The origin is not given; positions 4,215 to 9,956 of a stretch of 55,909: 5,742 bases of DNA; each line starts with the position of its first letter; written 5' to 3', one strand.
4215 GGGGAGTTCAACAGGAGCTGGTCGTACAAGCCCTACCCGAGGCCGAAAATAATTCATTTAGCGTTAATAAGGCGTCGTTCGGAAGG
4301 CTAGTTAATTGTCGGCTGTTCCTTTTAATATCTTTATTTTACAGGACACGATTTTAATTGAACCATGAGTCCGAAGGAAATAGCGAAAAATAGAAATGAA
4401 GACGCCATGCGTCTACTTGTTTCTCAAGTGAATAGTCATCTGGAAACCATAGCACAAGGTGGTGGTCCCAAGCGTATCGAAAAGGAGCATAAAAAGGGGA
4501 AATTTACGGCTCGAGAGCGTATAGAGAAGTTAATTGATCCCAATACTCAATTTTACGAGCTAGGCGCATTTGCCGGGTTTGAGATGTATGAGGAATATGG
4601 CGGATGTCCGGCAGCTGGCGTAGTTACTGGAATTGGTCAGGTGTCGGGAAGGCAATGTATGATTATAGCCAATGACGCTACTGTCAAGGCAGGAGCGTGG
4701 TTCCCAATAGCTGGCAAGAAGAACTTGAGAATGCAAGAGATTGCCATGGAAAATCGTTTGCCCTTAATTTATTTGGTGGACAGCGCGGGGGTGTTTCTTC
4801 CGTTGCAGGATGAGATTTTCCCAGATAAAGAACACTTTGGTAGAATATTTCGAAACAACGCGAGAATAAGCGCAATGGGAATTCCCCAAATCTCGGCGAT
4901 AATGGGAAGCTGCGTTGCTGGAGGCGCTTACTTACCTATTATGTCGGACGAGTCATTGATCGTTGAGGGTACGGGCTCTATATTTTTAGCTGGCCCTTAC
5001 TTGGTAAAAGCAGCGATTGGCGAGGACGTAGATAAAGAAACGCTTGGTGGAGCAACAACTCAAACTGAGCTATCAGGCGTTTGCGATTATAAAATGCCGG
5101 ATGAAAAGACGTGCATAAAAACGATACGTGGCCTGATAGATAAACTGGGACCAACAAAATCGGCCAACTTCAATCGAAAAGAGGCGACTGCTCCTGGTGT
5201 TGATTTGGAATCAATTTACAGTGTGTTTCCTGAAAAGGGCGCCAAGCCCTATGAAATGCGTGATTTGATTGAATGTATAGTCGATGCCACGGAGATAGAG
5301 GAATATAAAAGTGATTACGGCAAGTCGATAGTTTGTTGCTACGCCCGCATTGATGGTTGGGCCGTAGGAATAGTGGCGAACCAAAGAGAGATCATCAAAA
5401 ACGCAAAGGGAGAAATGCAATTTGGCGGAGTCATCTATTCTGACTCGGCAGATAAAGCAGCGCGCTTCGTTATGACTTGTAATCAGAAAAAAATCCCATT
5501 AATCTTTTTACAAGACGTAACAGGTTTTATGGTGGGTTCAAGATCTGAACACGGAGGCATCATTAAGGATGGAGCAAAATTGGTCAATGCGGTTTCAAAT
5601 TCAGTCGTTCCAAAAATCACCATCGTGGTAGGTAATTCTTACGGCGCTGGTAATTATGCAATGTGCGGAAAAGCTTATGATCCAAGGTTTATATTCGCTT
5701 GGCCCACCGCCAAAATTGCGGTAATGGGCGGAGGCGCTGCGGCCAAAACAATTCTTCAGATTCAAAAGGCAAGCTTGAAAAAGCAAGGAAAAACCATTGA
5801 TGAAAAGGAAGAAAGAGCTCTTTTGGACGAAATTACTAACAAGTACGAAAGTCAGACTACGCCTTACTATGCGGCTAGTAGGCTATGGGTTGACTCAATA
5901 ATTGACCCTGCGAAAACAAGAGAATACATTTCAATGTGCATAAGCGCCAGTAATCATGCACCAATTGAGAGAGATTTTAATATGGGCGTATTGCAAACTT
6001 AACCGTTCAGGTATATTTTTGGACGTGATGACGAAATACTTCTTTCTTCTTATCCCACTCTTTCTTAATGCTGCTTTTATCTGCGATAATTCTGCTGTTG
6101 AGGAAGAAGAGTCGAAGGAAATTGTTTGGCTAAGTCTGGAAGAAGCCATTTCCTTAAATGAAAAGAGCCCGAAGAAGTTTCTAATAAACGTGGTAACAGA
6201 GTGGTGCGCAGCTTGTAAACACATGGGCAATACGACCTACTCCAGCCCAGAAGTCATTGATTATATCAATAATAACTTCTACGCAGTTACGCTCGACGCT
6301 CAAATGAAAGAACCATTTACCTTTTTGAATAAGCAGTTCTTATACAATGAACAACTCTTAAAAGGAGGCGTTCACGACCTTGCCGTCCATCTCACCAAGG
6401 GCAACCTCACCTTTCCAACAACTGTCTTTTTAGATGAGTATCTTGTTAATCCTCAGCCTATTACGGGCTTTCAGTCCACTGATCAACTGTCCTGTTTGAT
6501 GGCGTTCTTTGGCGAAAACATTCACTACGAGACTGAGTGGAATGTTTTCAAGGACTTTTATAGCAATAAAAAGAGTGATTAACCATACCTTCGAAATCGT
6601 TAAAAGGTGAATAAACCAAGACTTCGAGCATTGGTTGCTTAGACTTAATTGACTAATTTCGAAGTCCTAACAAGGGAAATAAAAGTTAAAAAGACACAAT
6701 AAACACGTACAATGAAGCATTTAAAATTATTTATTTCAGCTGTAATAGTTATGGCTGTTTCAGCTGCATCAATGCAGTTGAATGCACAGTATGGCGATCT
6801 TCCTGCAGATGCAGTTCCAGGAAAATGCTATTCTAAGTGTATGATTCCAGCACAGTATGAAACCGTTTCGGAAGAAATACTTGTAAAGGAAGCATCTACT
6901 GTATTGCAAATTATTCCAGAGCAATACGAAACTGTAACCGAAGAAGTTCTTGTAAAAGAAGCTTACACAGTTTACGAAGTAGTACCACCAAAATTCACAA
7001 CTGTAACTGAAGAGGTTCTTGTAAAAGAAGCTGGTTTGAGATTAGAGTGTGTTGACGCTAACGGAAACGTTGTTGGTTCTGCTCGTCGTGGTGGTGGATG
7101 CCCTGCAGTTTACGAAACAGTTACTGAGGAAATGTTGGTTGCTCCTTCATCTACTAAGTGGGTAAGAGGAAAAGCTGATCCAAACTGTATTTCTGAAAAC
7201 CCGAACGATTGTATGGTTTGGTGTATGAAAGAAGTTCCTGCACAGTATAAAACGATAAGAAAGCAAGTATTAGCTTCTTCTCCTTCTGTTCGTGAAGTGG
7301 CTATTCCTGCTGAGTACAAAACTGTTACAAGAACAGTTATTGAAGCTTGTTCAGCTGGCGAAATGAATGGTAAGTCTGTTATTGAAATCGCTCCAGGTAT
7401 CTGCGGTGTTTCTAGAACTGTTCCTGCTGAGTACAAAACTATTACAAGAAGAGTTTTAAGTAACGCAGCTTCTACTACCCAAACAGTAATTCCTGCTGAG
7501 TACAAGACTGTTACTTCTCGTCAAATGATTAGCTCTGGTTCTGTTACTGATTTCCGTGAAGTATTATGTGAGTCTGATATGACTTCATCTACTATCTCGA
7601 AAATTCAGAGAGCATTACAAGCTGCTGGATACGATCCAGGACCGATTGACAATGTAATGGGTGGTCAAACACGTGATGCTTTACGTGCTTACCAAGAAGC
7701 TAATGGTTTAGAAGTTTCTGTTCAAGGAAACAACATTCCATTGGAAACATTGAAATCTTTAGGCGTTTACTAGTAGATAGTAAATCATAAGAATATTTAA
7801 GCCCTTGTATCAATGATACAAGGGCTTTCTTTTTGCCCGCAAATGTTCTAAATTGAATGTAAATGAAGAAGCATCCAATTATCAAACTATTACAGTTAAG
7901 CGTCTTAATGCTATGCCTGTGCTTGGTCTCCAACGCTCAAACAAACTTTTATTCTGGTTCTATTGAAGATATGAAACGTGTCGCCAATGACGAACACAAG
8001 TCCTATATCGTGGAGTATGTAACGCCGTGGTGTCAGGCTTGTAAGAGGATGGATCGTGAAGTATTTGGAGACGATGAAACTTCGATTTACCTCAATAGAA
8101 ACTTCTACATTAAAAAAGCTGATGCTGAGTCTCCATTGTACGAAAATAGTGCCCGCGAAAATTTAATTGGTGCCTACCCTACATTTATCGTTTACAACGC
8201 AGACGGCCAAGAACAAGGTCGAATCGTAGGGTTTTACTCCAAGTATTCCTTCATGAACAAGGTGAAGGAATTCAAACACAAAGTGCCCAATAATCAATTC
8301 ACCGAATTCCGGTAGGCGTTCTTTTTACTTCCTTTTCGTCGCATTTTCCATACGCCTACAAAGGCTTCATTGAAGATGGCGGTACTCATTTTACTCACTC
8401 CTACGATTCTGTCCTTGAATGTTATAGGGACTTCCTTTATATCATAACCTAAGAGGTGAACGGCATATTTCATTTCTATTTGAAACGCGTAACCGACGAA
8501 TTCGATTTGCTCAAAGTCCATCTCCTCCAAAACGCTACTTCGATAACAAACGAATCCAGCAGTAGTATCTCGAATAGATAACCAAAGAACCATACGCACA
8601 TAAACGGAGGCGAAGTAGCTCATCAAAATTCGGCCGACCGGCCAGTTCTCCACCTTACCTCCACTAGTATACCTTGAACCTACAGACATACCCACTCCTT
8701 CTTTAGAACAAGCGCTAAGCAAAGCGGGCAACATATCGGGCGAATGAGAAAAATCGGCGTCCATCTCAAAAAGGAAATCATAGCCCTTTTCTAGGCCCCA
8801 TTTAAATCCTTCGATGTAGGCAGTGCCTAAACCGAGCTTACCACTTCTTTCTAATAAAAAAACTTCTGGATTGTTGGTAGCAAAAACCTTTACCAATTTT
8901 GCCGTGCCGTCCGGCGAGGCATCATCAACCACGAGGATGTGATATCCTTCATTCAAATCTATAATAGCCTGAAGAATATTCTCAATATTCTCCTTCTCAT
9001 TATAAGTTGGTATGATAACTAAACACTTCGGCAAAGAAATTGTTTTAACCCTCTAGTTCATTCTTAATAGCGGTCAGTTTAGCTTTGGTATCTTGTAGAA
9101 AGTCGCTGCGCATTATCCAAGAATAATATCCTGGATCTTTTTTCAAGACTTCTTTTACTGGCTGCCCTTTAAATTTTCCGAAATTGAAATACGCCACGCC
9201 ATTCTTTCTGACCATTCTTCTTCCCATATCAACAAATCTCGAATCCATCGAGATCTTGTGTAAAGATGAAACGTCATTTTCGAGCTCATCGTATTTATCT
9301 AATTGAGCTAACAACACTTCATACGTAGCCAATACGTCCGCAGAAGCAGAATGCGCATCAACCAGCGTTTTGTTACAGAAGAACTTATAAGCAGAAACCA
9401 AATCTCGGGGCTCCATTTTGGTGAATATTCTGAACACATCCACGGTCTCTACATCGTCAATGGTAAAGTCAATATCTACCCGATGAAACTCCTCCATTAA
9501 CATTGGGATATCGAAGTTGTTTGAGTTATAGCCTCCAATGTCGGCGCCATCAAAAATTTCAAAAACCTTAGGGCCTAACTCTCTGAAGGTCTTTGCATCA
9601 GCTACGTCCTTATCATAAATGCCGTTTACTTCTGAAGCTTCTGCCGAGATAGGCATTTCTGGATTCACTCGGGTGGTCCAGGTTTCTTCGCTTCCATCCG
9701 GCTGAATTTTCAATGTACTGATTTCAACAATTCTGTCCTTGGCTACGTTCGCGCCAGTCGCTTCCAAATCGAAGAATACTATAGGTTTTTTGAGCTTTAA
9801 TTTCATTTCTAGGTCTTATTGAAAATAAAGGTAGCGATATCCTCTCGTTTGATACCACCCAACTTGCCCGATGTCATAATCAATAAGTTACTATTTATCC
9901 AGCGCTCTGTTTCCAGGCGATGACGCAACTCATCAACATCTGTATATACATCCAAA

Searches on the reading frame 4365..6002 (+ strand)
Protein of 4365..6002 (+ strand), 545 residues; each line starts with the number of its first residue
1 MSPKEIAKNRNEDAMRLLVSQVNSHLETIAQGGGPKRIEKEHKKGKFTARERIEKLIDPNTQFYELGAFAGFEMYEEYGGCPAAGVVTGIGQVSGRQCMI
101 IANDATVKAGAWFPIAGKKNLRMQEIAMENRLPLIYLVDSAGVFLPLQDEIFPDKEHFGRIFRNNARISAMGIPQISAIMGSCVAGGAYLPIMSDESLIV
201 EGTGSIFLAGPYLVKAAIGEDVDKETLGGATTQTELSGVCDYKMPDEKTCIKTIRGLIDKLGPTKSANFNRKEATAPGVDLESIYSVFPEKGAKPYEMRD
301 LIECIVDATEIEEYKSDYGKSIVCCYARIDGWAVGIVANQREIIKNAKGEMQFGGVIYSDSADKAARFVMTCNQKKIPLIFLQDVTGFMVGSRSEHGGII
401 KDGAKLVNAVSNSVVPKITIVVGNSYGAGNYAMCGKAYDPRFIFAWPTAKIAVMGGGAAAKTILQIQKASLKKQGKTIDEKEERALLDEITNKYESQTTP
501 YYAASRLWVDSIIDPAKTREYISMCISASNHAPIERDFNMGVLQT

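Call 44: search_protein_families(library=pfam, proteins=[window:4365-6002:+], max_evalue=0.001)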
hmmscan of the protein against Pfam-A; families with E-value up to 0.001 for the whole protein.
window:4365-6002:+ (545 aa): 3 families
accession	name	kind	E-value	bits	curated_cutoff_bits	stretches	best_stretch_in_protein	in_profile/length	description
PF01039.27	Carboxyl_trans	-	2.6e-153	511.7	22.3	1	40-534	1-483/493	Carboxyl transferase domain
PF03255.19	ACCA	-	7.4e-13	48.8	23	2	319-432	91-203/310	Acetyl co-enzyme A carboxylase carboxyltransferase-like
PF06833.16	MdcE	-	1.8e-09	38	32.7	1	373-464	24-115/196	Malonate decarboxylase gamma subunit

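Call 46: find_encoding_contigs(protein=window:4365-6002:+, flank=2000, max_places=6)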
Protein window:4365-6002:+ (545 aa): 4 contigs read that carry it; 3 places shown.
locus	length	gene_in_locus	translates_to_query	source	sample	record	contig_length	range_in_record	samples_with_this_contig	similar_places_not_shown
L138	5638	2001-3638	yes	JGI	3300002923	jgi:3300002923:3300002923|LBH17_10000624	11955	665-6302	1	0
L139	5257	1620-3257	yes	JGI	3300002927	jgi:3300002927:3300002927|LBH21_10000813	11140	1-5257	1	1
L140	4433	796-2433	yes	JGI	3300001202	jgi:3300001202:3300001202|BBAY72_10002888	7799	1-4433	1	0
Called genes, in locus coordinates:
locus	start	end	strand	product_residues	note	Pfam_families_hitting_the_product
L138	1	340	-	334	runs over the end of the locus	?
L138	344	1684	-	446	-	-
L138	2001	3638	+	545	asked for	PF01039:Carboxyl_trans, PF06833:MdcE (faint), PF03255:ACCA (weak)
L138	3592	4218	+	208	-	PF03190:Thioredox_DsbH (weak), PF13098:Thioredoxin_2 (weak)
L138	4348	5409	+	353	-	PF08823:PG_binding_2 (faint), PF01471:PG_binding_1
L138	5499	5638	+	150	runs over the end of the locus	PF13899:Thioredoxin_7 (weak), PF00085:Thioredoxin, PF13098:Thioredoxin_2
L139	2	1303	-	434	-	?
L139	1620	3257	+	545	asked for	PF01039:Carboxyl_trans, PF06833:MdcE (faint), PF03255:ACCA (weak)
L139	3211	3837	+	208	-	PF03190:Thioredox_DsbH (weak), PF13098:Thioredoxin_2 (weak)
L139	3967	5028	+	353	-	PF08823:PG_binding_2 (faint), PF01471:PG_binding_1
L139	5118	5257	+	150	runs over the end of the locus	PF13899:Thioredoxin_7 (weak), PF00085:Thioredoxin, PF13098:Thioredoxin_2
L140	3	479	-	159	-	?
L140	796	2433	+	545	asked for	PF01039:Carboxyl_trans, PF06833:MdcE (faint), PF03255:ACCA (weak)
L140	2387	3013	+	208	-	PF03190:Thioredox_DsbH (weak), PF13098:Thioredoxin_2 (weak)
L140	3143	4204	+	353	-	PF08823:PG_binding_2 (faint), PF01471:PG_binding_1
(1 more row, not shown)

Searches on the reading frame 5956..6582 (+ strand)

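Call 44: search_protein_families(library=pfam, proteins=[window:5956-6582:+], max_evalue=0.001)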
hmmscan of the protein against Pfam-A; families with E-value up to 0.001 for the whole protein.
window:5956-6582:+ (208 aa): 2 families
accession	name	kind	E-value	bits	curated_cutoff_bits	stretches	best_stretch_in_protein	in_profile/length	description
PF03190.21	Thioredox_DsbH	-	6e-06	26.7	27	1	53-118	17-83/163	Protein of unknown function, DUF255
PF13899.12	Thioredoxin_7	-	7e-05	23.3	27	1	58-120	2-65/83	Thioredoxin-like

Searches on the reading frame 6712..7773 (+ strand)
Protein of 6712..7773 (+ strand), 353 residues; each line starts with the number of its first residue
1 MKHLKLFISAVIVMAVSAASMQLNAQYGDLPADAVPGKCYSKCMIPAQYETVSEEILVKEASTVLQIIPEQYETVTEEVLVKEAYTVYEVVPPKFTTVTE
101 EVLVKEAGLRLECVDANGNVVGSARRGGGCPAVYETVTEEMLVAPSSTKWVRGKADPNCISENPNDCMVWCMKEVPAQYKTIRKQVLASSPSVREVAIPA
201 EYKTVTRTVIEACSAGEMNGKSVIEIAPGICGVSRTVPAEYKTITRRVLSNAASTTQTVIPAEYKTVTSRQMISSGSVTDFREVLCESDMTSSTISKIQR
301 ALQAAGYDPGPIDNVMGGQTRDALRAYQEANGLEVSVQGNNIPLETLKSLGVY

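Call 44: search_protein_families(library=pfam, proteins=[window:6712-7773:+], max_evalue=0.001)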
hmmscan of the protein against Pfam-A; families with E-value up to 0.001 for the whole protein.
window:6712-7773:+ (353 aa): 2 families
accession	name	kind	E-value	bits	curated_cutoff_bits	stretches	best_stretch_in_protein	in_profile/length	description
PF01471.23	PG_binding_1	-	1.7e-11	44.6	23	1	293-335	3-45/57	Putative peptidoglycan binding domain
PF08823.16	PG_binding_2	-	1.6e-05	25.5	21.1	1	291-342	14-66/74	Putative peptidoglycan binding domain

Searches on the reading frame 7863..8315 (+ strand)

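Call 55: search_protein_families(library=pfam, proteins=[window:7863-8315:+], max_evalue=0.001)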
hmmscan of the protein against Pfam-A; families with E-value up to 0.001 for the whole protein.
window:7863-8315:+ (150 aa): 4 families
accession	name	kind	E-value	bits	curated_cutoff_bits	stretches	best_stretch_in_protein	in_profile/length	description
PF13098.12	Thioredoxin_2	-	3.1e-09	37.5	27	1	42-130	2-100/104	Thioredoxin-like domain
PF00085.26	Thioredoxin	-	2.4e-08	34.4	23.5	1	40-135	13-102/103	Thioredoxin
PF13899.12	Thioredoxin_7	-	9.5e-06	26.1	27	1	33-113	5-83/83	Thioredoxin-like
PF03190.21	Thioredox_DsbH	-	0.00049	20.5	27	1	39-89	31-81/163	Protein of unknown function, DUF255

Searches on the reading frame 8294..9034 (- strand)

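Call 44: search_protein_families(library=pfam, proteins=[window:8294-9034:-], max_evalue=0.001)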
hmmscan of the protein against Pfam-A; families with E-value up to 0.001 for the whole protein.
window:8294-9034:- (246 aa): 3 families
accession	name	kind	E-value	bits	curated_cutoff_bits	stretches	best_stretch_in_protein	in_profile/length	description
PF00535.33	Glycos_transf_2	-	7.8e-27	94.7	23.3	1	6-171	2-166/168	Glycosyl transferase family 2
PF10111.15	Glyco_tranf_2_2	-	1.8e-06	28.1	27.3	1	6-108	2-106/276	Glycosyltransferase like family 2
PF13641.12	Glyco_tranf_2_3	-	0.00011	22.8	27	1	2-173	1-175/230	Glycosyltransferase like family 2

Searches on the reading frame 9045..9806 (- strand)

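Call 44: search_protein_families(library=pfam, proteins=[window:9045-9806:-], max_evalue=0.001)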
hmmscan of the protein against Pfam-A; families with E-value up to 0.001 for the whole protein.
window:9045-9806:- (253 aa): 3 families
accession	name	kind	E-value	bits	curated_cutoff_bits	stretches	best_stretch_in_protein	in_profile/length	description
PF00929.31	RNase_T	-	1.9e-20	74.5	24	1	10-165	1-164/164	Exonuclease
PF20600.3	ExoX-like_C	-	5e-12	45.4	26.5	1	207-233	1-27/30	Exodeoxyribonuclease X-like C-terminal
PF13482.12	RNase_H_2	-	0.00073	20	22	0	10-130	1-98/165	RNase_H superfamily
